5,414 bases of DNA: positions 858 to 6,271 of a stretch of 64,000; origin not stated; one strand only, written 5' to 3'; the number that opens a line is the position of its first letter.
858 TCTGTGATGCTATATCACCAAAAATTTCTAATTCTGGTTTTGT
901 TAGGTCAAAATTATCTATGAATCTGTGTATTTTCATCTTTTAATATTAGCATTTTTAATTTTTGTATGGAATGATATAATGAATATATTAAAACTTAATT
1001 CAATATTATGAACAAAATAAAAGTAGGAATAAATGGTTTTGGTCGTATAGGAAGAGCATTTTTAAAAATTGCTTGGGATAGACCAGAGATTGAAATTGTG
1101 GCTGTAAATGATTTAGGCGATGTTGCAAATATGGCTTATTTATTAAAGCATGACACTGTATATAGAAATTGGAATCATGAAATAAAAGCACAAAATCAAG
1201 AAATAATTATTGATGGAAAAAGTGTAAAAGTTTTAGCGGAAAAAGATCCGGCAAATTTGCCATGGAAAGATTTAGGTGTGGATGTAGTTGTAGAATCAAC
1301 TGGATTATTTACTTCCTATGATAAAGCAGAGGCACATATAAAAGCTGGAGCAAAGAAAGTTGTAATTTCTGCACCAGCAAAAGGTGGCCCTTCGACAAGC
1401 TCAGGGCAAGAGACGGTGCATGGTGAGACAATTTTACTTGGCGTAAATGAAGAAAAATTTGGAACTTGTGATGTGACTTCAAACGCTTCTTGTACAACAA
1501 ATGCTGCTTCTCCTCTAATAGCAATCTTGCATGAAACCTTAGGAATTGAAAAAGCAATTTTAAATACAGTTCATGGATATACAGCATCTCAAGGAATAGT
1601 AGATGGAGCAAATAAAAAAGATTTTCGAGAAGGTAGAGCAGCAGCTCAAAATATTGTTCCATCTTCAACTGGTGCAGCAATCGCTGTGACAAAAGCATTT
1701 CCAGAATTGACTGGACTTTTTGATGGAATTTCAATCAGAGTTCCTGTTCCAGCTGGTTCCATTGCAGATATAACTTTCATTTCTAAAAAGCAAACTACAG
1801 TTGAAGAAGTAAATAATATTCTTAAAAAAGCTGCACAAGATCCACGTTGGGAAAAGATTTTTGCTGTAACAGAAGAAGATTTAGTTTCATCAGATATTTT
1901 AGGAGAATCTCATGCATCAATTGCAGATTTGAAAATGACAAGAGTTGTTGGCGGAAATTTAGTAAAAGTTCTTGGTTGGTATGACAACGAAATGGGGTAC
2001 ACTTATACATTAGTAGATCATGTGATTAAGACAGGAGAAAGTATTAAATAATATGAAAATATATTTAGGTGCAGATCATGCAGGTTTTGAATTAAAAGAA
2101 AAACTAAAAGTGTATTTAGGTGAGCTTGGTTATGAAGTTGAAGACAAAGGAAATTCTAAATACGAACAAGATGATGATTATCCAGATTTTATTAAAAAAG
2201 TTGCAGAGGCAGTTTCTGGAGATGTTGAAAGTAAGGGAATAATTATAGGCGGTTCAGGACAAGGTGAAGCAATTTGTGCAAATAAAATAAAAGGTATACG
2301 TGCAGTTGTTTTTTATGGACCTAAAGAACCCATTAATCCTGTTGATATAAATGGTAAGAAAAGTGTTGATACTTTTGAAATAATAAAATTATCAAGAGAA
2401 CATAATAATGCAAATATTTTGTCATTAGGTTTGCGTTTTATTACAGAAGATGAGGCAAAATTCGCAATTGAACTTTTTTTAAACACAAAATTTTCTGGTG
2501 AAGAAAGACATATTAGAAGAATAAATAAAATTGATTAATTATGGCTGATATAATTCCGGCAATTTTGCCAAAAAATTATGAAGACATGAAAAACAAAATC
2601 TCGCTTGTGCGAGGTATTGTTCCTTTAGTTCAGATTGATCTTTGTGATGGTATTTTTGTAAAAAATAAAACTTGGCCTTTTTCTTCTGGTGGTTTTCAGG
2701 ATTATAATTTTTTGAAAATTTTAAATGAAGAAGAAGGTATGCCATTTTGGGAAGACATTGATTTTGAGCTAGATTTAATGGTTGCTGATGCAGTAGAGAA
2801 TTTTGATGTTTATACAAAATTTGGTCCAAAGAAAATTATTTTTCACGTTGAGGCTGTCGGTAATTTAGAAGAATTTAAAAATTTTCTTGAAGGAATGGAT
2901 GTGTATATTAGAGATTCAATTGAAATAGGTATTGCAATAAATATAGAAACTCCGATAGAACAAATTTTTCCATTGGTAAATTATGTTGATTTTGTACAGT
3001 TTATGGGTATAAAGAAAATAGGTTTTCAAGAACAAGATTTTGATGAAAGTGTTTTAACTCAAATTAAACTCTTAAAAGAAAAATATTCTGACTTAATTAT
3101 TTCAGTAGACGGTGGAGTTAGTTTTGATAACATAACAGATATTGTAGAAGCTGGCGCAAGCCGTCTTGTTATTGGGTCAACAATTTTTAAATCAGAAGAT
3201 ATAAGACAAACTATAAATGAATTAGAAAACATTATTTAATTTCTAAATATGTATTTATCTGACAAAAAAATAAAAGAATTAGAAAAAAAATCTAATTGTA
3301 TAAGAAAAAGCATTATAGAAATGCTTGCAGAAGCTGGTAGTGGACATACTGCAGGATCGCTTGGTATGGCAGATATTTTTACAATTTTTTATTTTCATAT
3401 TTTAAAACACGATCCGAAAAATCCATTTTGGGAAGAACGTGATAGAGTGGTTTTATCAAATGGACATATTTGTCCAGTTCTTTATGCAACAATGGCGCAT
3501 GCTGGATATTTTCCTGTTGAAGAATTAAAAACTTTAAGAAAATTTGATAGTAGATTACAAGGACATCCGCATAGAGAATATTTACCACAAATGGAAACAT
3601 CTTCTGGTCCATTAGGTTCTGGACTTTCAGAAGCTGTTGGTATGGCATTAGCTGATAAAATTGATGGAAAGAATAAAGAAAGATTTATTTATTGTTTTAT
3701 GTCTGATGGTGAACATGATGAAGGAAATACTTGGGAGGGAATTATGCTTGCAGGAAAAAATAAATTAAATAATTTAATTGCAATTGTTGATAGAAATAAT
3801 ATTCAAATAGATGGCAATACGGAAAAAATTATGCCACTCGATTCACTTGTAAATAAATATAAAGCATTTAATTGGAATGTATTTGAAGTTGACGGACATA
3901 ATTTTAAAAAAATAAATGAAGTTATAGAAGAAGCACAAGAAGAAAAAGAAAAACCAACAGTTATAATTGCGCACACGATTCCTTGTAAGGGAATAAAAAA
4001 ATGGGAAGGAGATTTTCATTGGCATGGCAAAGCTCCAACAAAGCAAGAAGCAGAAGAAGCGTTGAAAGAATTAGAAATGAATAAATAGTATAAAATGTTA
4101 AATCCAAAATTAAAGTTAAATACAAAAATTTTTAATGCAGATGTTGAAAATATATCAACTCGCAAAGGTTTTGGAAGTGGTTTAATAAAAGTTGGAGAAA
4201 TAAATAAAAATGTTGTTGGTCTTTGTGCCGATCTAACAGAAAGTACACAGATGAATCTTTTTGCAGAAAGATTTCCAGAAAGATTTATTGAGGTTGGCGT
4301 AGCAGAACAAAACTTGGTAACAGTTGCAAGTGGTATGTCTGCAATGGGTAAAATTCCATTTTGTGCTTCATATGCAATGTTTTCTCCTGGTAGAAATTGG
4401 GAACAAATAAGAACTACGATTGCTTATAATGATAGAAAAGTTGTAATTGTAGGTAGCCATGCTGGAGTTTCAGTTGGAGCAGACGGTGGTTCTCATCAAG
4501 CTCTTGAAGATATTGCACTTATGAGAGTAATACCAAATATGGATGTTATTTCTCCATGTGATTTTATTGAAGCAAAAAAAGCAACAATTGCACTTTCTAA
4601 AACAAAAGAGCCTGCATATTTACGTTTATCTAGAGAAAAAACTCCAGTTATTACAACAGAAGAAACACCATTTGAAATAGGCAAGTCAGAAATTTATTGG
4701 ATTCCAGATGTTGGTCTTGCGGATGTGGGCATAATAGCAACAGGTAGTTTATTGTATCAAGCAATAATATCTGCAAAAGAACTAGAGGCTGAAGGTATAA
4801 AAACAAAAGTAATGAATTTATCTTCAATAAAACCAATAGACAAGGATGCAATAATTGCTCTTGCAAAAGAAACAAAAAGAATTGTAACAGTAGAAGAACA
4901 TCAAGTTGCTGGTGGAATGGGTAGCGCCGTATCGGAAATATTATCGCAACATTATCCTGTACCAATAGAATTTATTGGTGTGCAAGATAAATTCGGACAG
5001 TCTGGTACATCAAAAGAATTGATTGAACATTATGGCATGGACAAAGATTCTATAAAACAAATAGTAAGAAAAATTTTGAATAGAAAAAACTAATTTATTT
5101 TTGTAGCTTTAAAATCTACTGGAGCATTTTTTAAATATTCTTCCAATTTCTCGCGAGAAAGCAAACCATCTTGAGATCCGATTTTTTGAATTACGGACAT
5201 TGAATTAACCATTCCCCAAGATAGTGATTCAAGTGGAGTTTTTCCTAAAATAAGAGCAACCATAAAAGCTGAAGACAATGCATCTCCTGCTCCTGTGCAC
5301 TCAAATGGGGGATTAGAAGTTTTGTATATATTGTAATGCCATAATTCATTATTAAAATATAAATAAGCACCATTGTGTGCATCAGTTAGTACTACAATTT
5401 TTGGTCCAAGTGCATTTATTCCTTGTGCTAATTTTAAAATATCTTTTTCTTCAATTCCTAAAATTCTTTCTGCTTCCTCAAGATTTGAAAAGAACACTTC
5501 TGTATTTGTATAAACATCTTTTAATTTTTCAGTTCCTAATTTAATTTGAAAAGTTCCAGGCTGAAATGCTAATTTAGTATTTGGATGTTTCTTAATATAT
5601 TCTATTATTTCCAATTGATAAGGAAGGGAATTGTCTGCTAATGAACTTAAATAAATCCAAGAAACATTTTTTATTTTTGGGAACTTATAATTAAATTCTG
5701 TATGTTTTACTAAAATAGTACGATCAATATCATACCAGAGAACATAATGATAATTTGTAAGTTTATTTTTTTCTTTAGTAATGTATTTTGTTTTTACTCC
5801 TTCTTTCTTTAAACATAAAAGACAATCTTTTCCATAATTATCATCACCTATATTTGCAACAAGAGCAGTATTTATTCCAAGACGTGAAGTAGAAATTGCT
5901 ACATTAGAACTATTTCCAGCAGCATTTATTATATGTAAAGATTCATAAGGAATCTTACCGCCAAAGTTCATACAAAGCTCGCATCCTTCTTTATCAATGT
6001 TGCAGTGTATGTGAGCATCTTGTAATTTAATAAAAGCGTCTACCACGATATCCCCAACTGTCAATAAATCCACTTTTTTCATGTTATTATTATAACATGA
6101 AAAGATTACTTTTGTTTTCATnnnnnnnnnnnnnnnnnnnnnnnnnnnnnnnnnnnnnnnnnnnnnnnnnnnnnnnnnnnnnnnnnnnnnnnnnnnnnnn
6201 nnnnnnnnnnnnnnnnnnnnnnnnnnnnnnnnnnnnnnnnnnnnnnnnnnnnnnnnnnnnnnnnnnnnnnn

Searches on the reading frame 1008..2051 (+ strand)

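Call 26: search_protein_families(library=pfam, proteins=[window:1008-2051:+], max_evalue=0.001)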
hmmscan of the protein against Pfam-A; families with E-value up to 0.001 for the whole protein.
window:1008-2051:+ (347 aa): 2 families
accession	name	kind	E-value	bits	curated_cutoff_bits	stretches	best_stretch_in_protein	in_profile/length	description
PF02800.25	Gp_dh_C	-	1.2e-51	174.9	24.4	1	169-325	3-158/158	Glyceraldehyde 3-phosphate dehydrogenase, C-terminal domain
PF00044.30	Gp_dh_N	-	3.7e-39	133.5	31.7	1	4-103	1-100/101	Glyceraldehyde 3-phosphate dehydrogenase, NAD binding domain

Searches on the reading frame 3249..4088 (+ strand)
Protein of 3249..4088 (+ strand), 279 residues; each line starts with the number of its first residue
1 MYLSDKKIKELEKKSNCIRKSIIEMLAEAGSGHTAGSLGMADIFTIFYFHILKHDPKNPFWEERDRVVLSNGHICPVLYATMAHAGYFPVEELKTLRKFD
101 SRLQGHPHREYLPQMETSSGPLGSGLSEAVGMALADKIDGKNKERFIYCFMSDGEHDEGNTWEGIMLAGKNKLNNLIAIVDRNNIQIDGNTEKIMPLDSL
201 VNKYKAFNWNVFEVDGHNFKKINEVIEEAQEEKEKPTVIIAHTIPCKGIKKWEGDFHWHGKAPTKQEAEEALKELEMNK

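Call 26: search_protein_families(library=pfam, proteins=[window:3249-4088:+], max_evalue=0.001)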
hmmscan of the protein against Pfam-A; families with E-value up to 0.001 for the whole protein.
window:3249-4088:+ (279 aa): 3 families
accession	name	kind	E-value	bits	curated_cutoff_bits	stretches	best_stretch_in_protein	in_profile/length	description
PF00456.26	Transketolase_N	-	7.7e-65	219.5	22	1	15-277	6-277/334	Transketolase, thiamine diphosphate binding domain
PF13292.11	DXP_synthase_N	-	1.7e-12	47.7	21.2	1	7-191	14-179/274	1-deoxy-D-xylulose-5-phosphate synthase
PF00676.26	E1_dh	-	2.9e-08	33.5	22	1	105-239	87-220/300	Dehydrogenase E1 component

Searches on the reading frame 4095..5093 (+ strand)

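Call 26: search_protein_families(library=pfam, proteins=[window:4095-5093:+], max_evalue=0.001)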
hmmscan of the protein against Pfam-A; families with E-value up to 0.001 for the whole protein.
window:4095-5093:+ (332 aa): 4 families
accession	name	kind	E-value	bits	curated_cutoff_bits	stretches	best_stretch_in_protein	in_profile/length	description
PF02779.29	Transket_pyr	-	5.9e-41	140.4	27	1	19-183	2-172/174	Transketolase, pyrimidine binding domain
PF02780.25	Transketolase_C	-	1.7e-28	99.5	25.9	1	209-320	10-124/124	Transketolase, C-terminal domain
PF22613.1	Transketolase_C_1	-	5.7e-09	36.6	27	1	208-316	11-113/113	Transketolase-like TK C-terminal domain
PF17147.9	PFOR_II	-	2.9e-06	28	27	1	209-292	1-87/102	Pyruvate:ferredoxin oxidoreductase core domain II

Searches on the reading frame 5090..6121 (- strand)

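Call 26: search_protein_families(library=pfam, proteins=[window:5090-6121:-], max_evalue=0.001)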
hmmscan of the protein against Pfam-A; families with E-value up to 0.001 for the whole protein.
window:5090-6121:- (343 aa): 2 families
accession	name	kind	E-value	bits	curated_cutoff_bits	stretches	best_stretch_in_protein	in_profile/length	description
PF00294.29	PfkB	-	2.7e-30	106.2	25.8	1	66-319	34-298/302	pfkB family carbohydrate kinase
PF08543.17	Phos_pyr_kin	-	9.6e-05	22.3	27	1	200-302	112-223/246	Phosphomethylpyrimidine kinase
